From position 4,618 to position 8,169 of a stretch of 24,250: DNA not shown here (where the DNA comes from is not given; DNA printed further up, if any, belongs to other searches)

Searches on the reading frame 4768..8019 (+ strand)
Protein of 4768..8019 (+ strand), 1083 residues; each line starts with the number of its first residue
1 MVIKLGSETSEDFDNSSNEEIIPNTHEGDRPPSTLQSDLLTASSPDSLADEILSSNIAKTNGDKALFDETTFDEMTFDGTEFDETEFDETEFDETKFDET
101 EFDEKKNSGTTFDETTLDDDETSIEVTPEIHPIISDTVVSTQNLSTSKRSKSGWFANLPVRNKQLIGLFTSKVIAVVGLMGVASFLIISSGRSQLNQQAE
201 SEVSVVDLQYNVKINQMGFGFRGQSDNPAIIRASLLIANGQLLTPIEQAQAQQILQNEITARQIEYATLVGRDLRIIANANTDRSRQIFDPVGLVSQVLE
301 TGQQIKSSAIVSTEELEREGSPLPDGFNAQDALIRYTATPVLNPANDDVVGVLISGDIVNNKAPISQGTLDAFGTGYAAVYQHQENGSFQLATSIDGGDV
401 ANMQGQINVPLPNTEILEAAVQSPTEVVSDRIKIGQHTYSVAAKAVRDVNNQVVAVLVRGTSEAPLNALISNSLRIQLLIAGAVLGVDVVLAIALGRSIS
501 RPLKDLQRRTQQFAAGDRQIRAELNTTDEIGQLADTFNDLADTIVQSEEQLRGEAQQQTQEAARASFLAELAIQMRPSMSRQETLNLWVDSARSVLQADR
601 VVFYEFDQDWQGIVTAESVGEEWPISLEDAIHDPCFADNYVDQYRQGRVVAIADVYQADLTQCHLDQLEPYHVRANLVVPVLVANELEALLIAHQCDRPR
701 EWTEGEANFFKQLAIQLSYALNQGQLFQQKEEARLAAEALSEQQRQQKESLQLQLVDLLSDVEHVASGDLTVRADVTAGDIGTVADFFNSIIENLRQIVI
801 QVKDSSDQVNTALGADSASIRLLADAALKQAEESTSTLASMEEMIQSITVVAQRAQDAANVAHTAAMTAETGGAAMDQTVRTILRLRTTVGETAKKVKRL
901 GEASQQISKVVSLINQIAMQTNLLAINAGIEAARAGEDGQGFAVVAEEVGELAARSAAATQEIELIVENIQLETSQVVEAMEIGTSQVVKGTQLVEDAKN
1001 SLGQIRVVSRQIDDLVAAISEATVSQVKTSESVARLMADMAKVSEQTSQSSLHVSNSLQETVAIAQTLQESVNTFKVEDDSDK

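Call 67: search_protein_families(library=pfam, proteins=[window:4768-8019:+], max_evalue=0.001)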
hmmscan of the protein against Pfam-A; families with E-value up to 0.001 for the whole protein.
window:4768-8019:+ (1083 aa): 4 families
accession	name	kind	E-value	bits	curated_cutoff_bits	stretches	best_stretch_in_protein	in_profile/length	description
PF00015.26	MCPsignal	-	1.5e-39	136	34.6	1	860-1043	2-171/172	Methyl-accepting chemotaxis protein (MCP) signalling domain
PF01590.32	GAF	-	6.4e-19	69.2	22.4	1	581-721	2-133/133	GAF domain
PF00672.30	HAMP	-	4.5e-15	56.1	25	1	495-545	2-52/53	HAMP domain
PF13599.13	Pentapeptide_4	-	1.9e-05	25.1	38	1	59-119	15-75/78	Pentapeptide repeat region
